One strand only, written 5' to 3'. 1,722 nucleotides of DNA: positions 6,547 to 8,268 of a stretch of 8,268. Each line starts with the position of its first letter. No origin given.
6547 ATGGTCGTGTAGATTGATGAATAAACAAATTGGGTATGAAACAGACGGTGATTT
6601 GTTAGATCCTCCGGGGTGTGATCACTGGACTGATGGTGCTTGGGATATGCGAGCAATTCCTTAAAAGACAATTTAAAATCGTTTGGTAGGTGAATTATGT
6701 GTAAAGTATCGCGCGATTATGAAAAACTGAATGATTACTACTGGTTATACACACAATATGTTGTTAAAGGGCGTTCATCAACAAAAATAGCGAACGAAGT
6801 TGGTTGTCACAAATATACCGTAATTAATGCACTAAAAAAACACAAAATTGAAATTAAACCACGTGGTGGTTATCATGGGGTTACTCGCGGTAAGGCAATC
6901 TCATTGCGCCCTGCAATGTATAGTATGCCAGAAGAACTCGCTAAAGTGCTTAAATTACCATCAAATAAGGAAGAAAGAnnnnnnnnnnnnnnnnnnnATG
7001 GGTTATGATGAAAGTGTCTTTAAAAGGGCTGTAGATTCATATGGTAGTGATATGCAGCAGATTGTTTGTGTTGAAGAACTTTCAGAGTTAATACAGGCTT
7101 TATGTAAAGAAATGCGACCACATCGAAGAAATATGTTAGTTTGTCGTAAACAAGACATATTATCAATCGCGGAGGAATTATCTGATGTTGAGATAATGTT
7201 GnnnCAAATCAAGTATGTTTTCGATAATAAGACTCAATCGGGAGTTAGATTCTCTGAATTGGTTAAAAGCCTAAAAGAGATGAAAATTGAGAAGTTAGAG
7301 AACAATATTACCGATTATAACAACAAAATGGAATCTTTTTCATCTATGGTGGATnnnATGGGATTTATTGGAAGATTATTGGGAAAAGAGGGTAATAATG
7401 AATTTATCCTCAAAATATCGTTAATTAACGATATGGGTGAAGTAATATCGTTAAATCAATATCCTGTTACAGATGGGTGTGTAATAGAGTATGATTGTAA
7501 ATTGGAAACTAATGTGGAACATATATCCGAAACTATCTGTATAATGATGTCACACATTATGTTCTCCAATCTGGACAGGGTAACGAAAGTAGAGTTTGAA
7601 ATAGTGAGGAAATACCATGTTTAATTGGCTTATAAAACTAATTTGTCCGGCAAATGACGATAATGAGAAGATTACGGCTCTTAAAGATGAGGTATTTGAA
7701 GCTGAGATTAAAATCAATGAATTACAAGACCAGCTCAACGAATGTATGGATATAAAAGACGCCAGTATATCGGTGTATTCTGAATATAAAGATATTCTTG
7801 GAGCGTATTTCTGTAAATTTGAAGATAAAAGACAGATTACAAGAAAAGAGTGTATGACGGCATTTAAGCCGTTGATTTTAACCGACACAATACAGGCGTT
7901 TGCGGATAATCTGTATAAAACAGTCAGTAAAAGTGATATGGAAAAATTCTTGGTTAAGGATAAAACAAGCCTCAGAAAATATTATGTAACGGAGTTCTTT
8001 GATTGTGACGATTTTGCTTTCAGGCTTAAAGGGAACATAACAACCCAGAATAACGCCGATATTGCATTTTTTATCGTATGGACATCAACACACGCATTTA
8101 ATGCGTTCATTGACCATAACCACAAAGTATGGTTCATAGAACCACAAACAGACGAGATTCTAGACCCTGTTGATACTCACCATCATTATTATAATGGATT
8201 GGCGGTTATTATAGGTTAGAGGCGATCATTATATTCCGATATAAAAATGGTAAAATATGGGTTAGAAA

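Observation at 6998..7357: In-frame TAG inside a MazG-like gene: 50 more codons stay open and end exactly at the next gene's ATG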

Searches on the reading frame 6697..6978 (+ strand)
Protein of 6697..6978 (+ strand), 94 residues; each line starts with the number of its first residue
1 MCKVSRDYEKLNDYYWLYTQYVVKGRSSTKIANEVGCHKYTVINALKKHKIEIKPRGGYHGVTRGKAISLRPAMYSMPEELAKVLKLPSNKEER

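Call 52: search_protein_families(library=phrogs, proteins=[window:6697-6978:+], max_evalue=0.0001)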
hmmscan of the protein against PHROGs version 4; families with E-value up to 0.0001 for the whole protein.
window:6697-6978:+ (94 aa): 2 families
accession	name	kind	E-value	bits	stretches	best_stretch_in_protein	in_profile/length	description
phrog_8446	-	DNA, RNA and nucleotide metabolism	6.2e-07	30.3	1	11-57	58-104/211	HNH endonuclease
phrog_7545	-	DNA, RNA and nucleotide metabolism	1.8e-05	26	1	11-54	4-47/160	HNH endonuclease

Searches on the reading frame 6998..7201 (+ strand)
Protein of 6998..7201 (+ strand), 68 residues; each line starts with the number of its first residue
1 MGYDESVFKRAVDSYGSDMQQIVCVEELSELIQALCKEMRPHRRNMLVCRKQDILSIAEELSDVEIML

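Call 6: search_protein_families(library=pfam, proteins=[window:6998-7201:+], max_evalue=1)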
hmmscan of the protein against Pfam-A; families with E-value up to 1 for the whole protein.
seq(68 aa): 0 families

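Call 7: search_protein_families(library=phrogs, proteins=[window:6998-7201:+], max_evalue=1)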
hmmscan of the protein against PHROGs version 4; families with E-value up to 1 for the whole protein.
seq(68 aa): 1 family
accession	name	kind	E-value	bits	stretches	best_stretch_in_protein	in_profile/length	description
phrog_2245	-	other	3.7e-14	54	1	4-68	121-177/218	nucleoside triphosphate pyrophosphohydrolase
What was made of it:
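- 6998..7201 (+): Codons 1-68 of the MazG-like gene, holding the EExxE (E26, E27, E30) and EExxD (E59, E60, D63) motifs. PHROG 2245 gives 54 bits for this part alone (call 7).
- The 68-aa part holds both acidic motifs and matches PHROG 2245 on its own at 54 bits (call 7).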

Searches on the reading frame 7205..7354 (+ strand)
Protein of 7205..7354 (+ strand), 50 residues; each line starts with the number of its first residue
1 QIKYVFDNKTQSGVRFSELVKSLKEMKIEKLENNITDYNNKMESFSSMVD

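Call 6: search_protein_families(library=pfam, proteins=[window:7205-7354:+], max_evalue=1)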
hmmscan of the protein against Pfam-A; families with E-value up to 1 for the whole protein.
seq(50 aa): 2 families
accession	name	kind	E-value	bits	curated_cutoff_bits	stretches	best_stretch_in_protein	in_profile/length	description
PF21128.4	MCM4_WHD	-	0.034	14.6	24.4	1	5-34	17-47/75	MCM4, winged helix domain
PF25303.1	DUF7879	-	0.054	13.9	26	1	7-48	36-76/146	Family of unknown function (DUF7879)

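Call 7: search_protein_families(library=phrogs, proteins=[window:7205-7354:+], max_evalue=1)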
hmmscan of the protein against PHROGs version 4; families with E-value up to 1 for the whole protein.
seq(50 aa): 2 families
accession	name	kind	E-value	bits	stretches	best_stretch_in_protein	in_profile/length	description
phrog_38539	-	unknown function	0.017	16.4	1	27-44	34-51/70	-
phrog_31120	-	unknown function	0.04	15.3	1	2-40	18-56/90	-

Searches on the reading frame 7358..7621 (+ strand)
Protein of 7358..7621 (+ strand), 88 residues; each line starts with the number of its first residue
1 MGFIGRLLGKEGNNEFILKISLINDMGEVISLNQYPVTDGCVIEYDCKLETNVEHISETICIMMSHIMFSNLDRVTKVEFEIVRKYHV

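Call 52: search_protein_families(library=phrogs, proteins=[window:7358-7621:+], max_evalue=0.0001)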
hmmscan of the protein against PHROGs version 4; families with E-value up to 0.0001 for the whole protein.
window:7358-7621:+ (88 aa): 0 families

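Call 53: search_protein_families(library=phrogs, proteins=[L007:7350-10550:+, L007:11378-12832:+, L007:12810-13628:+, L007:6393-7088:+, L007:6008-6241:+], max_evalue=0.0001)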
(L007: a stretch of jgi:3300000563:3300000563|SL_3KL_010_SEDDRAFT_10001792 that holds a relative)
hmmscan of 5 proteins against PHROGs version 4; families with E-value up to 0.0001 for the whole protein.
L007:7350-10550:+ (1067 aa): 1 family
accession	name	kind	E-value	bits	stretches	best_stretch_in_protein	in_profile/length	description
phrog_47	-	DNA, RNA and nucleotide metabolism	4.9e-05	23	1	205-260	32-90/947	DNA primase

L007:11378-12832:+ (485 aa): 1 family
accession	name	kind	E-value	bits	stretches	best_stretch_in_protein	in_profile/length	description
phrog_20720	-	unknown function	2.8e-87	294.5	1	12-471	4-453/460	-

L007:12810-13628:+ (273 aa): 2 families
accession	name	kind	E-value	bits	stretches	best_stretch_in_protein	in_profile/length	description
phrog_424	-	moron, auxiliary metabolic gene and host takeover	1.5e-17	64.7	1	18-210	133-326/460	phosphoadenosine phosphosulfate reductase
phrog_2302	-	moron, auxiliary metabolic gene and host takeover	1.2e-07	32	0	50-148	27-127/381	phosphoadenosine phosphosulfate reductase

L007:6393-7088:+ (232 aa): 1 family
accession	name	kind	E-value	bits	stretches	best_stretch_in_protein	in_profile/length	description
phrog_298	-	DNA, RNA and nucleotide metabolism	5e-22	79.6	1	5-218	65-269/293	exonuclease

L007:6008-6241:+ (78 aa): 0 families

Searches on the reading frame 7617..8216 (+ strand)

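Call 52: search_protein_families(library=phrogs, proteins=[window:7617-8216:+], max_evalue=0.0001)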
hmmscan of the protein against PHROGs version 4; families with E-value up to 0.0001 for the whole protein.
window:7617-8216:+ (200 aa): 0 families

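Call 53: search_protein_families(library=phrogs, proteins=[L007:7350-10550:+, L007:11378-12832:+, L007:12810-13628:+, L007:6393-7088:+, L007:6008-6241:+], max_evalue=0.0001)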
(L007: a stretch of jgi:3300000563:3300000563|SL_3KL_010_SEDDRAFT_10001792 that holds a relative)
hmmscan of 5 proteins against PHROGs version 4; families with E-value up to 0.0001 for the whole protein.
L007:7350-10550:+ (1067 aa): 1 family
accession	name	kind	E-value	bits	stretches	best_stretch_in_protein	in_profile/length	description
phrog_47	-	DNA, RNA and nucleotide metabolism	4.9e-05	23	1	205-260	32-90/947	DNA primase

L007:11378-12832:+ (485 aa): 1 family
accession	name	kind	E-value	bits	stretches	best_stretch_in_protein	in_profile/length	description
phrog_20720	-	unknown function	2.8e-87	294.5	1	12-471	4-453/460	-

L007:12810-13628:+ (273 aa): 2 families
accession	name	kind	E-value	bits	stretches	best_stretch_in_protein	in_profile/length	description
phrog_424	-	moron, auxiliary metabolic gene and host takeover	1.5e-17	64.7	1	18-210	133-326/460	phosphoadenosine phosphosulfate reductase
phrog_2302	-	moron, auxiliary metabolic gene and host takeover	1.2e-07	32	0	50-148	27-127/381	phosphoadenosine phosphosulfate reductase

L007:6393-7088:+ (232 aa): 1 family
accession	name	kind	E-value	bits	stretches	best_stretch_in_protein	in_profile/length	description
phrog_298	-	DNA, RNA and nucleotide metabolism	5e-22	79.6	1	5-218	65-269/293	exonuclease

L007:6008-6241:+ (78 aa): 0 families
